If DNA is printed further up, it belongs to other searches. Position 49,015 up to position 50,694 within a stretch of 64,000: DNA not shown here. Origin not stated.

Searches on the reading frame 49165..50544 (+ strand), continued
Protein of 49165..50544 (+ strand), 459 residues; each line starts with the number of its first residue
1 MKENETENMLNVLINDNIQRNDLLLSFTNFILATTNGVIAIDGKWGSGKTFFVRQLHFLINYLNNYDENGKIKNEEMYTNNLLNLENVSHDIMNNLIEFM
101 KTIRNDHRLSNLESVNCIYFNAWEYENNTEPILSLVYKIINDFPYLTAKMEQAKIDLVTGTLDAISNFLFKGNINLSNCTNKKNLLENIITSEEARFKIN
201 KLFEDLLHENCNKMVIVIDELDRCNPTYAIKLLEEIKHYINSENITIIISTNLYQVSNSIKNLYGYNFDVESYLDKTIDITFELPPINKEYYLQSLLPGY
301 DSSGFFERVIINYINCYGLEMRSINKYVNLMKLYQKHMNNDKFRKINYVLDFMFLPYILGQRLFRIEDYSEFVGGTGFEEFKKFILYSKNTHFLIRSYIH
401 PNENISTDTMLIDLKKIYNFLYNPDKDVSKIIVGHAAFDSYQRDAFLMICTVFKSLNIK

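Call 41: search_solved_structures(query=A3, max_evalue=1)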
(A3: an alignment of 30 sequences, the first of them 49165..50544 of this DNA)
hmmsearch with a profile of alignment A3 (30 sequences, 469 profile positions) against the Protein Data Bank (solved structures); distinct sequences matched with E-value up to 1: 3.
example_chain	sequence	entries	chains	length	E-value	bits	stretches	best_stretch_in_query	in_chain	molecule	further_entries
8fnu_A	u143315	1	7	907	8.2e-06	28.3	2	3-111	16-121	KAP NTPase domain-containing protein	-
2pjp_A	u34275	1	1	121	0.93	11.6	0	7-41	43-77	Selenocysteine-specific elongation factor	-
1jbk_A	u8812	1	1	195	0.94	11.6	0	190-226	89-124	CLPB PROTEIN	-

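Call 52: search_protein_families(library=pfam, proteins=[L185:1264-1878:+, L185:389-1252:+, L185:1908-2546:+, L185:2599-3204:+, L185:3307-4452:+], max_evalue=0.1)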
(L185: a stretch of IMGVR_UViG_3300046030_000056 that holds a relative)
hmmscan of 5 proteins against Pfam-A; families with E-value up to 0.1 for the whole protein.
L185:1264-1878:+ (204 aa): 0 families

L185:389-1252:+ (287 aa): 1 family
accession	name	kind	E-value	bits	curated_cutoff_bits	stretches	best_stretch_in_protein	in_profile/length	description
PF09509.15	Hypoth_Ymh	-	1.5e-39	135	25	1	157-275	3-119/119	Protein of unknown function (Hypoth_ymh)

L185:1908-2546:+ (212 aa): 0 families

L185:2599-3204:+ (201 aa): 3 families
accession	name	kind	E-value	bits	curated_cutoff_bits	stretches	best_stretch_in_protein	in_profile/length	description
PF04614.17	Pex19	-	0.0086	16.2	22.2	1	7-59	68-120/249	Pex19 protein family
PF21019.4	Spectrin_3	-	0.022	15.6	24.4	0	9-33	2-26/68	Spectrin-like repeat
PF09185.15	DUF1948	-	0.064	13.6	25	1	57-107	57-107/140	Domain of unknown function (DUF1948)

L185:3307-4452:+ (381 aa): 4 families
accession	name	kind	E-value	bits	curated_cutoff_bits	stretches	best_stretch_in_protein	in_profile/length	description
PF02371.22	Transposase_20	-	9.9e-21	74.4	21.3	1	224-306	2-83/87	Transposase IS116/IS110/IS902 family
PF01548.23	DEDD_Tnp_IS110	-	2.4e-10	40.8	29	1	7-151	1-147/155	Transposase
PF13935.11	Ead_Ea22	-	0.017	16.2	27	1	148-224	26-100/139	Ead/Ea22-like protein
PF16800.11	Endopep_inhib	-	0.033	14.6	29.9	0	252-347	54-145/150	IseA DL-endopeptidase inhibitor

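Call 83: search_protein_families(library=padloc, proteins=[L257:64-840:+, L257:4141-4443:+, L257:4443-5000:+], max_evalue=0.01)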
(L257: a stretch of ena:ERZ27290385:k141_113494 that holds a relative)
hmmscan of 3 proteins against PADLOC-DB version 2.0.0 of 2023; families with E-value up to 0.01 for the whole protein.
L257:64-840:+ (258 aa): 0 families

L257:4141-4443:+ (100 aa): 0 families

L257:4443-5000:+ (185 aa): 0 families

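Call 84: search_protein_families(library=pfam, proteins=[L257:64-840:+], max_evalue=0.01)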
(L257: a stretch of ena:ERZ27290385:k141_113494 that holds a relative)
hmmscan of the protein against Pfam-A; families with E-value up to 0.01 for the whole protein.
L257:64-840:+ (258 aa): 0 families

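Call 92: search_solved_structures(query=A5, max_evalue=10)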
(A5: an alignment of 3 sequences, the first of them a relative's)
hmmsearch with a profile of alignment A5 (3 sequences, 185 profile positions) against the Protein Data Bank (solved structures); distinct sequences matched with E-value up to 10: 5.
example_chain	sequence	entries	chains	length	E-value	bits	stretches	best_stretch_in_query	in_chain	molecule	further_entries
4p29_A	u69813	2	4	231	0.5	13.4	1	95-181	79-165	LpoA | Penicillin-binding protein activator LpoA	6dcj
9ugr_A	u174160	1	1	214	0.54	13.3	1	111-175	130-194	Syn-F4-Link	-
5f5p_A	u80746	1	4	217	0.78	12.8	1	23-75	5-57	Protein Shroom2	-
1xwo_A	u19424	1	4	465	0.93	12.5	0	87-133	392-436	Delta crystallin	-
1eca_A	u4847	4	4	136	1.1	12.2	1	101-173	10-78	ERYTHROCRUORIN (AQUO MET) | ERYTHROCRUORIN (CYANO MET) | ERYTHROCRUORIN (CARBONMONOXY)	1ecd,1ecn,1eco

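Call 96: search_protein_families(library=phrogs, proteins=[window:49165-50544:+, L092:208-765:+], max_evalue=0.01)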
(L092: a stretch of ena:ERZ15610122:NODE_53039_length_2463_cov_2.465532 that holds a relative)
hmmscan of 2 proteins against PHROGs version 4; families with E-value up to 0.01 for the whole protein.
window:49165-50544:+ (459 aa): 1 family
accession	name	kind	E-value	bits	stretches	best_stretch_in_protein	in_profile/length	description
phrog_8614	-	unknown function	8.1e-33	115.2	2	186-286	168-275/489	-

L092:208-765:+ (185 aa): 0 families

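Call 97: search_dna_similar(query=window:49165-50544:+, collection=phages, mode=protein, max_rows=8)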
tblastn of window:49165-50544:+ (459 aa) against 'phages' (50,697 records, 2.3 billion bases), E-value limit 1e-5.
Records with a match: 5; places in all: 5; records where one place covers at least 80% of the query: 0.
Best place of each record, by identity: <60% 5.
By first word of the organism name: Bacteriophage 2; Salmonella 1; Fusobacterium 1; Vibrio 1.
By host as written in the record: Helicobacter sp. 1; - 1; Homo sapiens 1; Fusobacterium necrophorum subsp. necrophorum strain FN37 1; Vibrio anguillarum strain 90-11-286 1.
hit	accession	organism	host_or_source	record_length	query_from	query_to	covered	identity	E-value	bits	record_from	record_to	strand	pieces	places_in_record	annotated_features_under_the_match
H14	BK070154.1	Bacteriophage sp.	Helicobacter sp.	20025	38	361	71%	25.1%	1e-9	67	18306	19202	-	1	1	hypothetical protein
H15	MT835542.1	Bacteriophage sp.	human fecal samples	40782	13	309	65%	26.8%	1e-14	83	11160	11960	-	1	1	record has no annotation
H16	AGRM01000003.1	Salmonella enterica subsp. houtenae str. ATCC BAA-1581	Homo sapiens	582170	41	336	64%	25.6%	1e-10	71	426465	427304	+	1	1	P-loop domain protein, KAP family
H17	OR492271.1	Fusobacterium phage phiFN37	Fusobacterium necrophorum subsp. ...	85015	193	302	24%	34.5%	5e-7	59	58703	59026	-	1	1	hypothetical protein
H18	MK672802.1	Vibrio phage Va_90-11-286_p16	Vibrio anguillarum strain 90-11-286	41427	186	296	24%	31.9%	1e-10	70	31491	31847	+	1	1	hypothetical protein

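Call 106: find_related_loci(query=A5, collection=viral_contigs, flank=6000)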
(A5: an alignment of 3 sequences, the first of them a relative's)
Query A5 (185 aa) in viral_contigs; peptide patterns used: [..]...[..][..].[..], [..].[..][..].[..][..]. (x = any residue, [..] = any of these).
111 stretches matched a pattern; 1 encode a relative of the query (tblastn E <= 1e-3); 1 distinct loci.
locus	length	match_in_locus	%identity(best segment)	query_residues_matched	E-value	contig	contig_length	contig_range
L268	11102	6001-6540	32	3-179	2e-20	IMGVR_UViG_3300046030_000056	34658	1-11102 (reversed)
